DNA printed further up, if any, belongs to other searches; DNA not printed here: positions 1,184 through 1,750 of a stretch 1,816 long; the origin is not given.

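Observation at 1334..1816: Translationally coupled minus-strand ORF pair in the AT-rich segment: candidate uncharacterised two-gene module or frameshifted pseudogene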

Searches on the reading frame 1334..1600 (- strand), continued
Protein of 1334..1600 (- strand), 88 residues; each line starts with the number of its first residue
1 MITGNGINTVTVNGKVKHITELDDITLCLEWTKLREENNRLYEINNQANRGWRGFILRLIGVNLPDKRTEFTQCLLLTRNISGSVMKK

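Call 86: search_dna_similar(query=window:1334-1600:-, collection=plasmids, mode=protein, max_rows=40, rows=spread)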
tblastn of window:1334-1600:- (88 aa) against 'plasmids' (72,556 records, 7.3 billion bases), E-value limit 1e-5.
Records with a match: 3718; places in all: 3755; records where one place covers at least 80% of the query: 857.
Best place of each record, by identity: >=99% 47; 95-99% 797; 90-95% 30; 80-90% 314; 60-80% 1553; <60% 977.
By first word of the organism name: Klebsiella 1329; Escherichia 1326; Salmonella 559; Enterobacter 282; Shigella 89; Citrobacter 54; Serratia 26; Raoultella 19; Leclercia 14; Pantoea 4; and 12 more.
By predicted mobility (MOB-suite, as given by PLSDB): conjugative 3267; non-mobilizable 378; mobilizable 73.
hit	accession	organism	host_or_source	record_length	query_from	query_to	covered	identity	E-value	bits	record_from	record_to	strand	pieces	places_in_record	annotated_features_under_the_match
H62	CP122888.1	Escherichia coli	Sus scrofa,feces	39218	1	88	100%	100.0%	3e-51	177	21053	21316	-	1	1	hypothetical protein (x2)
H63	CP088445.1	Escherichia coli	Homo sapiens,blood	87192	1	88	100%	97.7%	4e-49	172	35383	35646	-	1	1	hypothetical protein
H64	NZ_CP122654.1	Escherichia coli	Sus scrofa,feces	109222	1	88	100%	97.7%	4e-49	172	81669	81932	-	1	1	hypothetical protein (x2)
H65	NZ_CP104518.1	Escherichia coli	Poultry,Pullet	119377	1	88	100%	97.7%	4e-49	172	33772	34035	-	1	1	hypothetical protein (x2)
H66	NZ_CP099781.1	Shigella sonnei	Homo sapiens,whole genome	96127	1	88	100%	96.6%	9e-49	171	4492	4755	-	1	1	hypothetical protein (x2)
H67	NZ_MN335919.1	Escherichia coli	-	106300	1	88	100%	96.6%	9e-49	171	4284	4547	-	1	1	hypothetical protein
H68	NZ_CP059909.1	Escherichia coli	Turkey,fecal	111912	1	88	100%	96.6%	9e-49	171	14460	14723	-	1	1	hypothetical protein (x2)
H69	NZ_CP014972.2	Salmonella enterica subsp. enterica serovar Typhimurium ...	Bovine,ground beef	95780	1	88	100%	96.6%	6e-48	168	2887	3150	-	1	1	hypothetical protein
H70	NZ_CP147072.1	Escherichia coli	-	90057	1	88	100%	95.5%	2e-47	167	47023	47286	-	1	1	hypothetical protein (x2)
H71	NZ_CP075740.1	Escherichia coli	Sus scrofa,feacal sample,Pig feces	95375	25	88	73%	95.3%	1e-32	125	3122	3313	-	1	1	none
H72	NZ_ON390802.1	Escherichia coli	-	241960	1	69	76%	65.7%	2e-13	98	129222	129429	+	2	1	none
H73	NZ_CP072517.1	Klebsiella quasipneumoniae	swine,genomic assembly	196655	1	69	76%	65.7%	2e-13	98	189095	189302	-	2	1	none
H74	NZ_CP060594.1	Rouxiella badensis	pure culture,lowbush blueberries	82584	1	67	76%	64.2%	6e-23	97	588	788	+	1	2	none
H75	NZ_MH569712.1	Serratia marcescens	-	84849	1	67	76%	62.7%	1e-21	94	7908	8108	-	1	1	hypothetical protein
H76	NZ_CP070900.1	Klebsiella pneumoniae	Homo sapiens,cerebrospinal fluid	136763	1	67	76%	62.7%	1e-21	94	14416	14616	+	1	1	hypothetical protein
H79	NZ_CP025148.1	Klebsiella pneumoniae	Homo sapiens,blood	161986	1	66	75%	62.1%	2e-21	93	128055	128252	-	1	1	hypothetical protein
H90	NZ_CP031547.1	Escherichia coli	pig,cell culture,feces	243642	2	68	76%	56.7%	1e-18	85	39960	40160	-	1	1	hypothetical protein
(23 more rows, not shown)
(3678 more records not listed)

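Call 91: list_cluster_members(proteins=[L020:3001-3474:+, L002:3146-3637:-, window:1334-1600:-, window:861-1136:+, P0033])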
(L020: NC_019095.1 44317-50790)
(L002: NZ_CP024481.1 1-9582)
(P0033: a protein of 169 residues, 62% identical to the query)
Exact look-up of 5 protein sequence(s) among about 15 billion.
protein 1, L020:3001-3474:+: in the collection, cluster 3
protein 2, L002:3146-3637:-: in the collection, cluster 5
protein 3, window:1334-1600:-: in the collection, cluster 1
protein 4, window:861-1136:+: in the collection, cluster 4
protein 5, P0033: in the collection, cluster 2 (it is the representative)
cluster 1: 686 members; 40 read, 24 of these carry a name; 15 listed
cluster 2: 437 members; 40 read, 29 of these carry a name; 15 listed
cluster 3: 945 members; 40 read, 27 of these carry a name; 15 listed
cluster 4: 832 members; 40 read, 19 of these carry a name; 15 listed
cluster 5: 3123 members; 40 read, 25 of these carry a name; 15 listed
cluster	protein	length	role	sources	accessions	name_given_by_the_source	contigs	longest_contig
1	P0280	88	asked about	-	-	TPA: hypothetical protein LAN07_004558 [Escherichia coli] | hypothetical protein | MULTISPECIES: hypothetical protein [Enterobacteriaceae]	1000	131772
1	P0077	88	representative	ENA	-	-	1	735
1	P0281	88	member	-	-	TPA: hypothetical protein N2O41_004926 [Escherichia coli] | YaeB protein n=3 Tax=Escherichia coli TaxID=562 RepID=A0A418GAW2_ECOLX | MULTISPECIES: hypothetical protein [Enterobacteriaceae]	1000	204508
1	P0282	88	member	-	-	hypothetical protein BMQ19_003286 [Escherichia coli] | hypothetical protein | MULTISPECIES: hypothetical protein [Enterobacteriaceae]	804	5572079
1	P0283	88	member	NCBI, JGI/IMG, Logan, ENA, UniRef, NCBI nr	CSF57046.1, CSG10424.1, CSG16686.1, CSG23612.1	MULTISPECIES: hypothetical protein [Enterobacteriaceae] | YaeB protein n=1 Tax=Shigella sonnei TaxID=624 RepID=A0AAV2X4H4_SHISO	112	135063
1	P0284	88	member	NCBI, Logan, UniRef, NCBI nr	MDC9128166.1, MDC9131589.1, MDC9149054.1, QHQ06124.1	hypothetical protein GE167_24100 (plasmid) [Shigella flexneri] | hypothetical protein n=1 Tax=Shigella flexneri TaxID=623 RepID=UPI001373C11C | hypothetical protein [Shigella flexneri]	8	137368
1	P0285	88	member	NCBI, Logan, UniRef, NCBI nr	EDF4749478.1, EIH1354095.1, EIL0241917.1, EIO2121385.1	hypothetical protein ACI46Z_004213 [Salmonella enterica] | hypothetical protein n=1 Tax=Shigella sonnei TaxID=624 RepID=UPI0009730114 | hypothetical protein [Shigella sonnei]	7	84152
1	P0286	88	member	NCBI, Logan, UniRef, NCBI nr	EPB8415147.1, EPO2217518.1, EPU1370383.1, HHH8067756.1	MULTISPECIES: hypothetical protein [Escherichia] | hypothetical protein n=1 Tax=Escherichia TaxID=561 RepID=UPI000BE5EDE3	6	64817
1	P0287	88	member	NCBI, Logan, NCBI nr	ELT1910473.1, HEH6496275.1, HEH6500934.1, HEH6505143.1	hypothetical protein R7392_003855 [Salmonella enterica] | hypothetical protein [Salmonella enterica]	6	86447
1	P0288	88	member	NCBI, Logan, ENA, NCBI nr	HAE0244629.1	TPA_asm: hypothetical protein G2297_20770 [Salmonella enterica subsp. enterica serovar ... | hypothetical protein [Salmonella enterica subsp. enterica serovar Idikan]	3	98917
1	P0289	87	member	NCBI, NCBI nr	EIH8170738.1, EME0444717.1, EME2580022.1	hypothetical protein VXM03_004791, partial [Escherichia coli] | hypothetical protein [Escherichia coli]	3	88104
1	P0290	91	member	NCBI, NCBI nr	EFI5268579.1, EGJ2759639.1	hypothetical protein GXB68_14020 [Escherichia coli] | hypothetical protein [Escherichia coli]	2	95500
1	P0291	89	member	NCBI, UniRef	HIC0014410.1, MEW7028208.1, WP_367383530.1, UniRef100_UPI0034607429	TPA: hypothetical protein ACWZJ3_004564 [Escherichia coli] | hypothetical protein n=1 Tax=Salmonella enterica TaxID=28901 RepID=UPI0034607429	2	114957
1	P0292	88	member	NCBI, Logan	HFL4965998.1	TPA: hypothetical protein ACG348_004905 [Escherichia coli]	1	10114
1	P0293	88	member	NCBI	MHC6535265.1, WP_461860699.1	hypothetical protein [Escherichia coli]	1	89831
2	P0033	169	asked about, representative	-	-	TPA: hypothetical protein J4Q69_001742 [Escherichia coli] | Protein YafA n=5 Tax=Enterobacteriaceae TaxID=543 RepID=A0A2S1PPC4_ECOLX | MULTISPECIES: hypothetical protein [Enterobacteriaceae]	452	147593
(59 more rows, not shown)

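Call 92: get_annotated_region(hit=H79, flank=3500)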
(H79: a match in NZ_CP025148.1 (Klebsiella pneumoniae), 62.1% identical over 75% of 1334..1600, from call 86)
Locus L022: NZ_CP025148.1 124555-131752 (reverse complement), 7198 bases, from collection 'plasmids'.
description: Klebsiella pneumoniae strain KP1766 plasmid KP1766_p2, complete sequence
organism: Klebsiella pneumoniae (NCBI taxid 573)
taxonomy: Bacteria; Pseudomonadota; Gammaproteobacteria; Enterobacterales; Enterobacteriaceae; Klebsiella; Klebsiella pneumoniae
host: -; source: Homo sapiens,blood; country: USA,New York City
typing (MOB-suite, as given by PLSDB): conjugative; replicon IncFIB; relaxase MOBF,MOBF; mating-pair formation MPF_F
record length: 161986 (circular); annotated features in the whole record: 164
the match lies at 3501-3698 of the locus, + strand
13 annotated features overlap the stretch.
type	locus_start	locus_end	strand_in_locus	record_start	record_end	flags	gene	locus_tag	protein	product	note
CDS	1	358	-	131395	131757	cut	arsD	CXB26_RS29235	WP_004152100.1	arsenite efflux transporter metallochaperone ArsD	-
predicted_resistance_gene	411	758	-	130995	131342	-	arsR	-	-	As(III)-sensing metalloregulatory transcriptional repressor ArsR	predicted by amrfinderplus; class ARSENIC; identity 100.0%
CDS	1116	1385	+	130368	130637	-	-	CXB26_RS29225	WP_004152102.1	hypothetical protein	-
CDS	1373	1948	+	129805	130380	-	-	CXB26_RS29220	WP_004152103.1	hypothetical protein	-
CDS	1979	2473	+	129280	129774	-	-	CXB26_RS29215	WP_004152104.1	DNA-binding protein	-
CDS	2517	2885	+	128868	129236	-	-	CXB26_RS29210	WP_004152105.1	hypothetical protein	-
CDS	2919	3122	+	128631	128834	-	-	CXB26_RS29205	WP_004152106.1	HHA domain-containing protein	-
CDS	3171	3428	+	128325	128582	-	-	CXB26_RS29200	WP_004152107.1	hypothetical protein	-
CDS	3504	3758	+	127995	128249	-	-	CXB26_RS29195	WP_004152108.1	hypothetical protein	-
CDS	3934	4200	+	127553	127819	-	-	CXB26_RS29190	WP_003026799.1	DUF1778 domain-containing protein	-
CDS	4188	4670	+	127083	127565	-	-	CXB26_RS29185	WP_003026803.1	GNAT family N-acetyltransferase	-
CDS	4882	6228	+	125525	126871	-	-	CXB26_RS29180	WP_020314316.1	ISNCY family transposase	-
CDS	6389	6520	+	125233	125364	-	-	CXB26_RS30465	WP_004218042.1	hypothetical protein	-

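Call 93: get_annotated_region(hit=H90, flank=3500)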
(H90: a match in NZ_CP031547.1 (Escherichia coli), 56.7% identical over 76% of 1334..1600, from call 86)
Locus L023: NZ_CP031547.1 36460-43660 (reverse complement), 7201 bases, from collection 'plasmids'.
description: Escherichia coli strain cq9 plasmid unnamed1, complete sequence
organism: Escherichia coli (NCBI taxid 562)
taxonomy: Bacteria; Pseudomonadota; Gammaproteobacteria; Enterobacterales; Enterobacteriaceae; Escherichia; Escherichia coli
host: -; source: pig,cell culture,feces; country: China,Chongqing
typing (MOB-suite, as given by PLSDB): conjugative; replicon IncHI2A,rep_cluster_1088,rep_cluster_2318; relaxase MOBH; mating-pair formation MPF_F
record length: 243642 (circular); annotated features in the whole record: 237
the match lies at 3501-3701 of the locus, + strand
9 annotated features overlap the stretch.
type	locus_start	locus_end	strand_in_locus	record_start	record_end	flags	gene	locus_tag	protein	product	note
CDS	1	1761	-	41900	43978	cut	-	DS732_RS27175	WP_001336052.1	transposase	-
CDS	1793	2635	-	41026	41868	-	-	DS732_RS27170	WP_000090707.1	TnsA endonuclease N-terminal domain-containing protein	-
CDS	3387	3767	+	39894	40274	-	-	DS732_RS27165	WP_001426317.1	hypothetical protein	-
CDS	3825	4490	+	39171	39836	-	-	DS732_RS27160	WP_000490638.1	hypothetical protein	-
CDS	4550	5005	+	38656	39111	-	-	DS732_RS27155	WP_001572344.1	hypothetical protein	-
CDS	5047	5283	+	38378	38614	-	-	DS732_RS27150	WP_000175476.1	hypothetical protein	-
CDS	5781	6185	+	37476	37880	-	-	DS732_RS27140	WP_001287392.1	H-NS family nucleoid-associated regulatory protein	GO:0006355 - regulation of DNA-templated transcription [Evidence IEA]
CDS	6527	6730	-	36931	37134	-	-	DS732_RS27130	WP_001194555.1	hypothetical protein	-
CDS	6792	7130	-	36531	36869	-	-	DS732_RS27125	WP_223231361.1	HNH endonuclease signature motif containing protein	-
